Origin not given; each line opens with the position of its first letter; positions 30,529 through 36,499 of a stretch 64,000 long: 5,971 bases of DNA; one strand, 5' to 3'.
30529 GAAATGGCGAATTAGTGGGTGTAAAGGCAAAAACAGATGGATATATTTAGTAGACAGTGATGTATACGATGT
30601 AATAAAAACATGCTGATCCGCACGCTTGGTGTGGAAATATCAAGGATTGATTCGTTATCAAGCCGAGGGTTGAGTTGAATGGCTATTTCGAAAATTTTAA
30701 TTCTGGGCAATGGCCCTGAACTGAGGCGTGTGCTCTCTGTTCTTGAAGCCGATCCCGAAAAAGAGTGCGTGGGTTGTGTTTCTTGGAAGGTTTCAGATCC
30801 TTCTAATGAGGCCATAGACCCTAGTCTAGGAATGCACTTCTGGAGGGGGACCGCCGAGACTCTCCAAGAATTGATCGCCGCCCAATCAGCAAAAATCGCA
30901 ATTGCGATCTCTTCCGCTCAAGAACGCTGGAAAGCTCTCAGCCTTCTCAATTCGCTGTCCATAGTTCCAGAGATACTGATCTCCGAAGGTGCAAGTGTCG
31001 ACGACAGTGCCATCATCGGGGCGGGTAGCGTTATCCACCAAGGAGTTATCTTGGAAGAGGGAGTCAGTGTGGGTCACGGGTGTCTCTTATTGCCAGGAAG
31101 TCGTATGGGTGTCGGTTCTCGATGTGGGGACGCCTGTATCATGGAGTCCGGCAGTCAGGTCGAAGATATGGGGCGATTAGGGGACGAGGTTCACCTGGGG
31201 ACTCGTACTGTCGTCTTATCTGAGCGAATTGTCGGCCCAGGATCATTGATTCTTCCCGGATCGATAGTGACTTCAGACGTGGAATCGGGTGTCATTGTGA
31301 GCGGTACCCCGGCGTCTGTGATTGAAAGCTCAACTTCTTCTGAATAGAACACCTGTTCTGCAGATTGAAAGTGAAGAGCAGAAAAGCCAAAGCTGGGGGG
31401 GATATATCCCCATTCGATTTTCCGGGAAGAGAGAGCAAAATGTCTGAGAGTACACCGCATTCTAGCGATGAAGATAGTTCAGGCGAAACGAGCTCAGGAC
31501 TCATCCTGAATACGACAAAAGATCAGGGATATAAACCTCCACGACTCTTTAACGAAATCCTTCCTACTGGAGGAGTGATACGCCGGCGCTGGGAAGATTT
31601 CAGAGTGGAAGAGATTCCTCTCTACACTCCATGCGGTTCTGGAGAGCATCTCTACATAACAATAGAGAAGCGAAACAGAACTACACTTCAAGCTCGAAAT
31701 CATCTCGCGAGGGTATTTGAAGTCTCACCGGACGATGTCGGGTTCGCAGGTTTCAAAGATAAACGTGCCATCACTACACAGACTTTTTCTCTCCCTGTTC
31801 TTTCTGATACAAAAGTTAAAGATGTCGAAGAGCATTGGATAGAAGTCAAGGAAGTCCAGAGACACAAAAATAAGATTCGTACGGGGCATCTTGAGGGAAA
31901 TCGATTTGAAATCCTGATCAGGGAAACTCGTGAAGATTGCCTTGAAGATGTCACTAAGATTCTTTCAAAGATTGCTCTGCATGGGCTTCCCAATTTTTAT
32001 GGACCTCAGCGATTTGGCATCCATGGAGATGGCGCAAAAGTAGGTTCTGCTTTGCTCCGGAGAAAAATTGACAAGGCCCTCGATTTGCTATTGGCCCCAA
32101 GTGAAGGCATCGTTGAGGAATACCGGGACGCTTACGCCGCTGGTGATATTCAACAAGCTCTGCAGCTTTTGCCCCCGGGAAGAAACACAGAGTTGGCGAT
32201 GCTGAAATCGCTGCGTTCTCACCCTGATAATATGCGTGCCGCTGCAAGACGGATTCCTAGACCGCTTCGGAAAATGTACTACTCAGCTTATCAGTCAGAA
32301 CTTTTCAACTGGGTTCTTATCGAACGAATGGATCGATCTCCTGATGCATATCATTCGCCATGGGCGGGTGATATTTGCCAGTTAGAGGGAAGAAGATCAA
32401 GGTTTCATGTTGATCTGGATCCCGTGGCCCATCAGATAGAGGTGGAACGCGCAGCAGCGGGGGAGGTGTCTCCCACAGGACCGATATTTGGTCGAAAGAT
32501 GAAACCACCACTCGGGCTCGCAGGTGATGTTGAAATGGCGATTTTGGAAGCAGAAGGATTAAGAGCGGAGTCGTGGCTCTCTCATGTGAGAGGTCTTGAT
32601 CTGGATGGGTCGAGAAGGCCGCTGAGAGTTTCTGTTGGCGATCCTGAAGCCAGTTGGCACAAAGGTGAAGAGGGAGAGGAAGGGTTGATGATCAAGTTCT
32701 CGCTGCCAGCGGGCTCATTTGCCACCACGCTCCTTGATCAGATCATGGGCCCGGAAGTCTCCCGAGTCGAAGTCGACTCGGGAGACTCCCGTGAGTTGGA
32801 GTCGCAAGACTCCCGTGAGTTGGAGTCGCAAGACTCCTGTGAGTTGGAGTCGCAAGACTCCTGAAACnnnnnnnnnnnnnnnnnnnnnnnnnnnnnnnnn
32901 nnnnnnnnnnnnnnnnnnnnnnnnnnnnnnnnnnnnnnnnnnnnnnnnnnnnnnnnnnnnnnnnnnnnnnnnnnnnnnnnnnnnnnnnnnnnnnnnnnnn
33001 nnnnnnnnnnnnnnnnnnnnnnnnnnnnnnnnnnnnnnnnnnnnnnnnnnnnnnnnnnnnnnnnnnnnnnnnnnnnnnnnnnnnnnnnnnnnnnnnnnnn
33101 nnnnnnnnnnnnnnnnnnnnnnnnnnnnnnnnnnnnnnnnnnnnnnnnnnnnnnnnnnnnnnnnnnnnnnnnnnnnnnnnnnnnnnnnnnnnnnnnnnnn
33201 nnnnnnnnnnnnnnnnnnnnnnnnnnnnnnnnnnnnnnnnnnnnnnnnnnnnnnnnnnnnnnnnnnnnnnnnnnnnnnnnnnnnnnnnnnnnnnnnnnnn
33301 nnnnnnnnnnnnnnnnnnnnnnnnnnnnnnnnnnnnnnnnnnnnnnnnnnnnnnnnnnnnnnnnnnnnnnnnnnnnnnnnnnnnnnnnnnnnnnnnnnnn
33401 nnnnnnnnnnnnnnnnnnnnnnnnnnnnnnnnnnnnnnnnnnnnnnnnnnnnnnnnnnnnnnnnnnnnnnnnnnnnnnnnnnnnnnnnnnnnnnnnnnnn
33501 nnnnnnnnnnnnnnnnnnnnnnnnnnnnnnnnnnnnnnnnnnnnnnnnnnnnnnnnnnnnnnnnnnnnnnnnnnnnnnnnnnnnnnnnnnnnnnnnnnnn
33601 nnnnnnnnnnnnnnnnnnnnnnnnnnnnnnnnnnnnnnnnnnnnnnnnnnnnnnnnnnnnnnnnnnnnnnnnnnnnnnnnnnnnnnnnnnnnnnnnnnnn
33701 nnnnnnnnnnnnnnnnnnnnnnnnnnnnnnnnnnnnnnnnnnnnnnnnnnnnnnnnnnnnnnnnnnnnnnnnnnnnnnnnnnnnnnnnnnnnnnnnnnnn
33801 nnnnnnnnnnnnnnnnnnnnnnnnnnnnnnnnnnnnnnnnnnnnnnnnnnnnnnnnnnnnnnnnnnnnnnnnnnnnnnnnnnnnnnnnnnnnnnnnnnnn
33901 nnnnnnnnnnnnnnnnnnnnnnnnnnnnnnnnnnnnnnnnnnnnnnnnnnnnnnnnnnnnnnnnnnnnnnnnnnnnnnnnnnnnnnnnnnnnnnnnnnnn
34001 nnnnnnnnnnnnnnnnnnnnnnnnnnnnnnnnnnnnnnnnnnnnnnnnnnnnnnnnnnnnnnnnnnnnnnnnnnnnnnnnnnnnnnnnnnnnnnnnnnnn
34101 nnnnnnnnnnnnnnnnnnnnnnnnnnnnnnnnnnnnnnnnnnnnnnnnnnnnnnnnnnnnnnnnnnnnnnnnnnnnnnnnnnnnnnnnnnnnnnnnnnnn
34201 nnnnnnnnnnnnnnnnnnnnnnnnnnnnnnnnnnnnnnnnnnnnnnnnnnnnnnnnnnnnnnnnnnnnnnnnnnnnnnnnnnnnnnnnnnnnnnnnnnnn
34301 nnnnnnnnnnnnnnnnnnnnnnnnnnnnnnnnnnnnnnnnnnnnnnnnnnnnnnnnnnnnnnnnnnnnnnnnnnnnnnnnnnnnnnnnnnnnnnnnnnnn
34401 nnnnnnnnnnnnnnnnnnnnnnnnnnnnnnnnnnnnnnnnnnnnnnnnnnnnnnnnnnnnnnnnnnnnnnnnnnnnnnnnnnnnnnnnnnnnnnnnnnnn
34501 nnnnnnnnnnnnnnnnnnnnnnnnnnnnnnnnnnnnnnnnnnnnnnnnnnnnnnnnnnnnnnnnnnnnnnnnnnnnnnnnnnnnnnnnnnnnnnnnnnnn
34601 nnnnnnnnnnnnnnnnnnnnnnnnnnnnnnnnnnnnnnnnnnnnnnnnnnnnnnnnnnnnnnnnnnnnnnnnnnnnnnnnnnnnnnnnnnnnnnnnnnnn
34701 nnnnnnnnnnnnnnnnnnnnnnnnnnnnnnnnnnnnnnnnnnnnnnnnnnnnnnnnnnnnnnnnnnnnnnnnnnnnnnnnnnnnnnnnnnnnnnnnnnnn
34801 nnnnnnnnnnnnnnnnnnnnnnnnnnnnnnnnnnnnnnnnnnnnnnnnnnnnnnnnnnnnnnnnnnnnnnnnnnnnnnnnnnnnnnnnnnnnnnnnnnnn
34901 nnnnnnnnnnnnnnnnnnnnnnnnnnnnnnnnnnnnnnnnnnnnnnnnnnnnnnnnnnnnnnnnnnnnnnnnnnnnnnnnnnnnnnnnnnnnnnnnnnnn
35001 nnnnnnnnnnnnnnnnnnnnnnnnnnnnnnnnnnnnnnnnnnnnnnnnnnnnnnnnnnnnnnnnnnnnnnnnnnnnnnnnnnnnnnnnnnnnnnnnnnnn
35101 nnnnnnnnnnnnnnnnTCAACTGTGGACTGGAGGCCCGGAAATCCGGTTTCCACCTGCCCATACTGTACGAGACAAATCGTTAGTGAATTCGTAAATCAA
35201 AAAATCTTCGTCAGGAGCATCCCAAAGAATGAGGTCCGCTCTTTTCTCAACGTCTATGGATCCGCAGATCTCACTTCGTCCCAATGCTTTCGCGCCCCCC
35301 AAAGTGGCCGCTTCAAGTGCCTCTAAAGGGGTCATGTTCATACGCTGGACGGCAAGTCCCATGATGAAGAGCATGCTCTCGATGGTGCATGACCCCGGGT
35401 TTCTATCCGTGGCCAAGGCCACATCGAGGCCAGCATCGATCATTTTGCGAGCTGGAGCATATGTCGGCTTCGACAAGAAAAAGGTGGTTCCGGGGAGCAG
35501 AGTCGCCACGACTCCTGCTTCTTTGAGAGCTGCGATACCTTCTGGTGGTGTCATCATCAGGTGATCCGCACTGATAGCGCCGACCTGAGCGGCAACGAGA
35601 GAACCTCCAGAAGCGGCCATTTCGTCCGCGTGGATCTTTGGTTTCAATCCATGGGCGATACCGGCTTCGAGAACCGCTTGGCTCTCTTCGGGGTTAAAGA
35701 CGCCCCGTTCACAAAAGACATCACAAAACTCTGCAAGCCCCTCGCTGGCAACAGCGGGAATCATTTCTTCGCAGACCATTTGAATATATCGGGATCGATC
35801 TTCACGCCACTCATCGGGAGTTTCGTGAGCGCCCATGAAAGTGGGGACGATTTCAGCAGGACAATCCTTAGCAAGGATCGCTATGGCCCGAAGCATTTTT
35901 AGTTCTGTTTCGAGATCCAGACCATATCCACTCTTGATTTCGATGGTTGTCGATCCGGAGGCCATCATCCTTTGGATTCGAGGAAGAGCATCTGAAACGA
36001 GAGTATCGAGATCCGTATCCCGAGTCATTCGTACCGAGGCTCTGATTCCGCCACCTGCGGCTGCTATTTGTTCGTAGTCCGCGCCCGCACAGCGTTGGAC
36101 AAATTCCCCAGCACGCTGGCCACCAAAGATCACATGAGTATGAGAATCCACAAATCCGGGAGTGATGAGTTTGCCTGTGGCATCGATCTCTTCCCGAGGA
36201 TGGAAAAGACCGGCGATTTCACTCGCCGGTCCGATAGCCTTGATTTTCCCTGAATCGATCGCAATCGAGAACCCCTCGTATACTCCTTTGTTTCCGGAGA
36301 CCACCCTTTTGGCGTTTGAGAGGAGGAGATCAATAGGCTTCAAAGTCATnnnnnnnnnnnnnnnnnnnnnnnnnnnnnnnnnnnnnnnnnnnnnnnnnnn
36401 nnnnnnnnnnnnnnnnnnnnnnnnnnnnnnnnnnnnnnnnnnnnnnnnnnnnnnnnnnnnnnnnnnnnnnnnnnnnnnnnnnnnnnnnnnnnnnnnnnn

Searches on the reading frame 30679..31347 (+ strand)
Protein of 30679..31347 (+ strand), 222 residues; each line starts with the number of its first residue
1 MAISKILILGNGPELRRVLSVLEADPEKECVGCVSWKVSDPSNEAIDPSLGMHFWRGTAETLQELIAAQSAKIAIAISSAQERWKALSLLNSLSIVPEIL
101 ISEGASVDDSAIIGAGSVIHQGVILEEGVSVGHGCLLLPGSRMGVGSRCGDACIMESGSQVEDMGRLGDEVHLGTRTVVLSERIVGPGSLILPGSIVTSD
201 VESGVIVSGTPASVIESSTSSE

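Call 34: search_protein_families(library=pfam, proteins=[window:30679-31347:+], max_evalue=0.00001)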
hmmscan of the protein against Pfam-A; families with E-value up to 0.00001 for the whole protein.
window:30679-31347:+ (222 aa): 1 family
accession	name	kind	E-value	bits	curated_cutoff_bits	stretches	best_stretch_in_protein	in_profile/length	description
PF00132.30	Hexapep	-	4.3e-09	36.1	27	0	107-137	4-34/36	Bacterial transferase hexapeptide (six repeats)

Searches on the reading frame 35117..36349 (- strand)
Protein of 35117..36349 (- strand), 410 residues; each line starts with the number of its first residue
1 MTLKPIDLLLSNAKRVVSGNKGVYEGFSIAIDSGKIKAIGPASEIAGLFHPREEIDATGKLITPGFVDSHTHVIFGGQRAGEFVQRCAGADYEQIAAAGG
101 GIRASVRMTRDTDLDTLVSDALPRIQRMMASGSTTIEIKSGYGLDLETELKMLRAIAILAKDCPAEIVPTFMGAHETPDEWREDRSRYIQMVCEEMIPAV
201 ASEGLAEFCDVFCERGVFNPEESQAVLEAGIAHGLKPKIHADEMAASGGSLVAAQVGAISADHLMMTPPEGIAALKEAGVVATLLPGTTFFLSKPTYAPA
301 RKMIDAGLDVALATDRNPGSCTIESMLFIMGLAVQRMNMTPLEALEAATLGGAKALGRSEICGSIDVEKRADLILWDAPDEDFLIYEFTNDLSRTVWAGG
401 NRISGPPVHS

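Call 34: search_protein_families(library=pfam, proteins=[window:35117-36349:-], max_evalue=0.00001)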
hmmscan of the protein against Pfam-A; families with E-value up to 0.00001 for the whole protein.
window:35117-36349:- (410 aa): 2 families
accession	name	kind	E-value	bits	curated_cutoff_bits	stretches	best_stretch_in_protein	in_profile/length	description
PF01979.26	Amidohydro_1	-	2.4e-22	80.1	25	1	62-384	2-325/345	Amidohydrolase family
PF07969.17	Amidohydro_3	-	4e-22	79.8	29.7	2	214-401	255-469/472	Amidohydrolase family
